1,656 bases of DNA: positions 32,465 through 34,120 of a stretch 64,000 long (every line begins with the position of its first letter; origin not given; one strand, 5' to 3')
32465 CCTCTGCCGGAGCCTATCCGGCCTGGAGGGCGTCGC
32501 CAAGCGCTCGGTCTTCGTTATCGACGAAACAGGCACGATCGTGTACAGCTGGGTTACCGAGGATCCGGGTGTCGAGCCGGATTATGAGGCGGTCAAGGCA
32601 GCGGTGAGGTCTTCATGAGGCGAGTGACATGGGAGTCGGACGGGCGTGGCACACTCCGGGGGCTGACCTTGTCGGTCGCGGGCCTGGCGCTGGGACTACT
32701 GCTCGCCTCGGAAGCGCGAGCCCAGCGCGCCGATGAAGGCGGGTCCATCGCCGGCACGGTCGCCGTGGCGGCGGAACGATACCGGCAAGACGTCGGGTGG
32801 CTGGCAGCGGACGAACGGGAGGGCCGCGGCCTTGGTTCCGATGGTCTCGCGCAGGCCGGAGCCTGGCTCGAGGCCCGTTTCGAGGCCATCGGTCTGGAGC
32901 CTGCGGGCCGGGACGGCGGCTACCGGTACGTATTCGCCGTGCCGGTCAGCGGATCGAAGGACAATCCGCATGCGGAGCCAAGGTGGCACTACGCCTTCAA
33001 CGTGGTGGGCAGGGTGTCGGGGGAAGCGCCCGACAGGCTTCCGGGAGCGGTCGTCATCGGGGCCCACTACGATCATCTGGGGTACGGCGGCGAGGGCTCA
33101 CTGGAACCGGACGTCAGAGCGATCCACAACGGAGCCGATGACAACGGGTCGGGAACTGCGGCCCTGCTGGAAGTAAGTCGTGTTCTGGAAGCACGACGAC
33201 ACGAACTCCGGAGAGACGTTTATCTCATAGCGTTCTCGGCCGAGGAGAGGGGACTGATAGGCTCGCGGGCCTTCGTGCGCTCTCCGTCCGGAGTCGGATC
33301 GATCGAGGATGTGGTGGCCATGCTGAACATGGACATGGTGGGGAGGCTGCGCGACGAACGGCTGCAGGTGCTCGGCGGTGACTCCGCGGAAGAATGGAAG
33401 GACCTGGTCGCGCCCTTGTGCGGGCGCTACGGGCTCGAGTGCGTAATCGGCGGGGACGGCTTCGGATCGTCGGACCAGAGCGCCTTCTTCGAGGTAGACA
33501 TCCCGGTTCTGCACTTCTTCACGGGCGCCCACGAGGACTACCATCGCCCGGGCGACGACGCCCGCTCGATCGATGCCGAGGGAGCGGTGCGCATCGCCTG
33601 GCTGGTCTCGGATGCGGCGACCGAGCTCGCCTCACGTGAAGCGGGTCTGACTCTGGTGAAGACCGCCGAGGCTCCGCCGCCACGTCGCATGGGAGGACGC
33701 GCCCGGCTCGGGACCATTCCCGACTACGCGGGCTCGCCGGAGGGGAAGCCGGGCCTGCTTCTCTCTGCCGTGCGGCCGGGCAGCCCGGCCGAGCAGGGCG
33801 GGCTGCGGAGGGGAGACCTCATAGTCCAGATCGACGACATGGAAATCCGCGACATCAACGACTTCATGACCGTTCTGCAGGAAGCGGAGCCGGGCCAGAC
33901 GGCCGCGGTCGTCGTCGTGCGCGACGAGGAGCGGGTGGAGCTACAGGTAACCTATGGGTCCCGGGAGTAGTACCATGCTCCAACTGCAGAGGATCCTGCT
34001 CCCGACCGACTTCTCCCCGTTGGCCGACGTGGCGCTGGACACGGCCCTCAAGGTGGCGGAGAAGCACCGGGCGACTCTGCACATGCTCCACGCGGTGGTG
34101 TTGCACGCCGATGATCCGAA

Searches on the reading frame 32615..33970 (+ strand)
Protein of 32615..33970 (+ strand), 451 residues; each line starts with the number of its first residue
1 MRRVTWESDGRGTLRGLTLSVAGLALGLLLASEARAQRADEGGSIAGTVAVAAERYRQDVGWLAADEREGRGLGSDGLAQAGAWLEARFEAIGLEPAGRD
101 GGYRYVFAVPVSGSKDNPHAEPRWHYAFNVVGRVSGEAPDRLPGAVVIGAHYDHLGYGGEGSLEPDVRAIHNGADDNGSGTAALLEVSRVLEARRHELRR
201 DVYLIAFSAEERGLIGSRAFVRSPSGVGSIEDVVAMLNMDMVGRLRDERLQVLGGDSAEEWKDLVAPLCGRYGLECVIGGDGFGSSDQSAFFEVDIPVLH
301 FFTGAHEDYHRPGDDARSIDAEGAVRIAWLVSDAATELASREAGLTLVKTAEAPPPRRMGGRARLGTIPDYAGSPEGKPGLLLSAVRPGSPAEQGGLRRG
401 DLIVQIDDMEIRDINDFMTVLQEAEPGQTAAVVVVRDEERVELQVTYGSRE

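Call 57: search_protein_families(library=pfam, proteins=[window:32615-33970:+], max_evalue=0.00001)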
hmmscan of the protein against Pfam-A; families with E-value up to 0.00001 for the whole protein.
window:32615-33970:+ (451 aa): 5 families
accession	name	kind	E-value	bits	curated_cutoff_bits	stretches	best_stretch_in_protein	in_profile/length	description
PF04389.22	Peptidase_M28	-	8.4e-43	146.8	21.3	1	129-333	1-191/193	Peptidase family M28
PF17820.7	PDZ_6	-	3.4e-13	49.6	27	1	384-430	3-49/54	PDZ domain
PF13180.12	PDZ_2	-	1.6e-11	44.8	27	1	380-446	13-79/80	PDZ domain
PF00595.29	PDZ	-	8.3e-07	29.7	23.2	1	377-434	23-80/81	PDZ domain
PF01546.33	Peptidase_M20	-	4.5e-06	27.2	24.6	0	148-228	2-84/206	Peptidase family M20/M25/M40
